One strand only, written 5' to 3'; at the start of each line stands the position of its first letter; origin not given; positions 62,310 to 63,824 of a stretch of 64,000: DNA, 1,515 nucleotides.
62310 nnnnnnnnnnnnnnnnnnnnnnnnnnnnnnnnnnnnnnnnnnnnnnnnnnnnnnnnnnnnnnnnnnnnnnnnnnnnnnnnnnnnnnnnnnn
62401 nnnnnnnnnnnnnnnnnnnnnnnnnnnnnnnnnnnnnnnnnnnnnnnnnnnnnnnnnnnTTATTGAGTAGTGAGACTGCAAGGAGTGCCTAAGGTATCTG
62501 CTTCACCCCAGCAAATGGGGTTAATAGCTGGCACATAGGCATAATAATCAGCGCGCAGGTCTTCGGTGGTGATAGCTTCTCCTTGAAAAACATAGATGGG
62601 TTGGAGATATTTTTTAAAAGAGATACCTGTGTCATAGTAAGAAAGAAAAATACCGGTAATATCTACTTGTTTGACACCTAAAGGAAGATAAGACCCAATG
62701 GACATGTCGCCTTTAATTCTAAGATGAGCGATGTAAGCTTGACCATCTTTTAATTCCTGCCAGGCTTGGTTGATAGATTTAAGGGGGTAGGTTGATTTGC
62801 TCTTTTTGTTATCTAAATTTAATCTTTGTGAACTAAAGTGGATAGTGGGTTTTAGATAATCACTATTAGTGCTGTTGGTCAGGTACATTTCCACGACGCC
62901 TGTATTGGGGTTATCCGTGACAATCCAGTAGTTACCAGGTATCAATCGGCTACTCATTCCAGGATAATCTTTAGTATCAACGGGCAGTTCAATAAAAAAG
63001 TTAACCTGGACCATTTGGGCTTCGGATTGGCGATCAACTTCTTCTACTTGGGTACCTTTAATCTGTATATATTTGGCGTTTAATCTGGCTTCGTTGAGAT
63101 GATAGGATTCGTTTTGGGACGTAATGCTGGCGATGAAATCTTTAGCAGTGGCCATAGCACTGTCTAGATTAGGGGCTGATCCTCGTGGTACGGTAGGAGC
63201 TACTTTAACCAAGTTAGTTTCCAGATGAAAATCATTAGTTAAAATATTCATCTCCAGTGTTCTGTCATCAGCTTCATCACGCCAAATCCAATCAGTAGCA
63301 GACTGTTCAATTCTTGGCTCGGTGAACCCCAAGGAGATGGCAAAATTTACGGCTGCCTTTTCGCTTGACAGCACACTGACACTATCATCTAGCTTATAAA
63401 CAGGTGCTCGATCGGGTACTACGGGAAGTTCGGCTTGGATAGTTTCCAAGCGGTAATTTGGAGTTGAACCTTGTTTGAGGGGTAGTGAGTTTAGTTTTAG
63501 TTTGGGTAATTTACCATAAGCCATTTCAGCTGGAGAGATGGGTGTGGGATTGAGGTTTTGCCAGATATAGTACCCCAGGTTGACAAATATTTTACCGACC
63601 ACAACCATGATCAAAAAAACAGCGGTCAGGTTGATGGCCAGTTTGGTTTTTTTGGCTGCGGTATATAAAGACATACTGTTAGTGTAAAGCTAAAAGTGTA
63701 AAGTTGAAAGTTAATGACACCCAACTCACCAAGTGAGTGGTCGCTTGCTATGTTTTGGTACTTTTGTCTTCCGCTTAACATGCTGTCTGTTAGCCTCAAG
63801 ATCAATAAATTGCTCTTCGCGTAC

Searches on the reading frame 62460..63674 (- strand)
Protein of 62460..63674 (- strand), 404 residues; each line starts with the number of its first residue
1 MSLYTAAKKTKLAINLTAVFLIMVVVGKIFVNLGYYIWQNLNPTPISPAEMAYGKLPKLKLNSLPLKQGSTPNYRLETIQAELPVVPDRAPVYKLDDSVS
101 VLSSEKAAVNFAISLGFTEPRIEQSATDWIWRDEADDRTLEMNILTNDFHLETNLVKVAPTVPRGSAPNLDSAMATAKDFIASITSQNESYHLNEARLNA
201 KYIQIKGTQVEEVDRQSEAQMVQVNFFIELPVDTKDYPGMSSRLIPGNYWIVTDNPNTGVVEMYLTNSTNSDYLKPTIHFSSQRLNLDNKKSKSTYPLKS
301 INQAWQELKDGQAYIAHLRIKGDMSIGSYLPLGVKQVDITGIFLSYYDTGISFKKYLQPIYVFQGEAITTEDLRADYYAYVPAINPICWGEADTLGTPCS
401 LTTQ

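Call 59: find_encoding_contigs(protein=window:62460-63674:-, flank=10000, max_places=3)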
Protein window:62460-63674:- (404 aa): no gene with exactly this product is on record in the collection.

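Call 89: search_protein_families(library=pfam, proteins=[window:62460-63674:-], max_evalue=0.01)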
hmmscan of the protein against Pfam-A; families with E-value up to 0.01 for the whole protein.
window:62460-63674:- (404 aa): 0 families
